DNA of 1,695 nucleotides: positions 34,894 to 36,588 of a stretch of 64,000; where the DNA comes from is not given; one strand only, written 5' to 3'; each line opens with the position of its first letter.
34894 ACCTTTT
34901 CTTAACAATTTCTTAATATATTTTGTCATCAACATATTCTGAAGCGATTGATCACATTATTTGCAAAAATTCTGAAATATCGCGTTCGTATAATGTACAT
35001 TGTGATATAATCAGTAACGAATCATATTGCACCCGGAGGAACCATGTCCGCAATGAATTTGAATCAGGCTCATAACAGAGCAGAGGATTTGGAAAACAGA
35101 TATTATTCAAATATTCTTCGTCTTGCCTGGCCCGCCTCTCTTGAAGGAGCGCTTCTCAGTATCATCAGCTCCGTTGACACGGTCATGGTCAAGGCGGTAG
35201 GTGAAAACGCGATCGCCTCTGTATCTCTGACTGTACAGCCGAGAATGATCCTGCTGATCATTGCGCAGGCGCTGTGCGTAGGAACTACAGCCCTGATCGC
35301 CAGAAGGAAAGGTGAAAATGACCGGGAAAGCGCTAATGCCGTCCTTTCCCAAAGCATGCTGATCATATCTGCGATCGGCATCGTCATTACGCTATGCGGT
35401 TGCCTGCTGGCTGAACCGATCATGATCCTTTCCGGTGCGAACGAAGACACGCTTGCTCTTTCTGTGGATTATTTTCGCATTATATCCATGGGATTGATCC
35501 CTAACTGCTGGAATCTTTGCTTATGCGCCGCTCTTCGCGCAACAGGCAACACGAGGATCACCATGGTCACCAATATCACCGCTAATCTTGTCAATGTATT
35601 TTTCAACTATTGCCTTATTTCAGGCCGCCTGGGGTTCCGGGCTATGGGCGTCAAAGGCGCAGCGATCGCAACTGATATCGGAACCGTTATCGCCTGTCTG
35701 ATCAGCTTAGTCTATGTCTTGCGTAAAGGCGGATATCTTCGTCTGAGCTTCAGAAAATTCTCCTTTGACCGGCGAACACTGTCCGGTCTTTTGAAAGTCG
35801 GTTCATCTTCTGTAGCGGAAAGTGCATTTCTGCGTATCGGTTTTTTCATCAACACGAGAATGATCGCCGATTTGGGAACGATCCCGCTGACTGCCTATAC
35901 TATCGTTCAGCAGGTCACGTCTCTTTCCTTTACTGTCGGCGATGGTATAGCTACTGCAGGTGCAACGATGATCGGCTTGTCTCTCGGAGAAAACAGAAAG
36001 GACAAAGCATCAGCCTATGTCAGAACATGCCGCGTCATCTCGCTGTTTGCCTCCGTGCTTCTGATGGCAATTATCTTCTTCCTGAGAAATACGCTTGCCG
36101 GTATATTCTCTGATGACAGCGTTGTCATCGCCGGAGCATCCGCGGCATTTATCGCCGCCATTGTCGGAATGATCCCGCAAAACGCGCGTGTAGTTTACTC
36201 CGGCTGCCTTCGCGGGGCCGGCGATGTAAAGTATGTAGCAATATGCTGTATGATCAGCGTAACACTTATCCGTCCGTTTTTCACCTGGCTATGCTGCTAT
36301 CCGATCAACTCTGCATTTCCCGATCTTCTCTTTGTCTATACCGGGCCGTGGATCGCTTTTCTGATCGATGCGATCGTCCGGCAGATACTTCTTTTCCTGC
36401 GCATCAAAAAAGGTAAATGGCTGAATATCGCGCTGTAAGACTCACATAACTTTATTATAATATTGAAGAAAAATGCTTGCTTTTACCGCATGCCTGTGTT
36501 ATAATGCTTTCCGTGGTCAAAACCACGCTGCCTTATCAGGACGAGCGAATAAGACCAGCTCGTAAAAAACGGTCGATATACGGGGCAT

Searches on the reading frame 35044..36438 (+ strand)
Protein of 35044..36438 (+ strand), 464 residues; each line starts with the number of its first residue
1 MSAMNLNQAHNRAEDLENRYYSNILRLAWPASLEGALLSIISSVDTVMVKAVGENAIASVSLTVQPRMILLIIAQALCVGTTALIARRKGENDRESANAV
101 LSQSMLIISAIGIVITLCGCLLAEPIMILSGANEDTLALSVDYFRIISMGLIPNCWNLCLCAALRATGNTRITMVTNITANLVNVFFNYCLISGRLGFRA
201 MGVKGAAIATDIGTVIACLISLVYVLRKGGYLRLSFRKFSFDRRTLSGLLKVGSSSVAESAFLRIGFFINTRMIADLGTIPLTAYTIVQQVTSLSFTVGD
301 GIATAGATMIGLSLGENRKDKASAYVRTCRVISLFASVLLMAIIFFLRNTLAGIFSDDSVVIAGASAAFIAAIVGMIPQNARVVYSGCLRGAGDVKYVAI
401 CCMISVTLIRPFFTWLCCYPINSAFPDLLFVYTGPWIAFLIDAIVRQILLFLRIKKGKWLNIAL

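Call 11: search_protein_families(library=pfam, proteins=[window:35044-36435:+], max_evalue=0.001)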
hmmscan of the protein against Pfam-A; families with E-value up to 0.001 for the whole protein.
window:35044-36435:+ (464 aa): 1 family
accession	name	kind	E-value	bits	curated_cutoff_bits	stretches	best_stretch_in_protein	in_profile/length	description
PF01554.23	MatE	-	2.9e-53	180.3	24.9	2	30-189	1-160/161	MatE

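Call 27: find_encoding_contigs(protein=window:35044-36438:+, flank=10000, max_places=8)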
Protein window:35044-36438:+ (464 aa): no gene with exactly this product is on record in the collection.
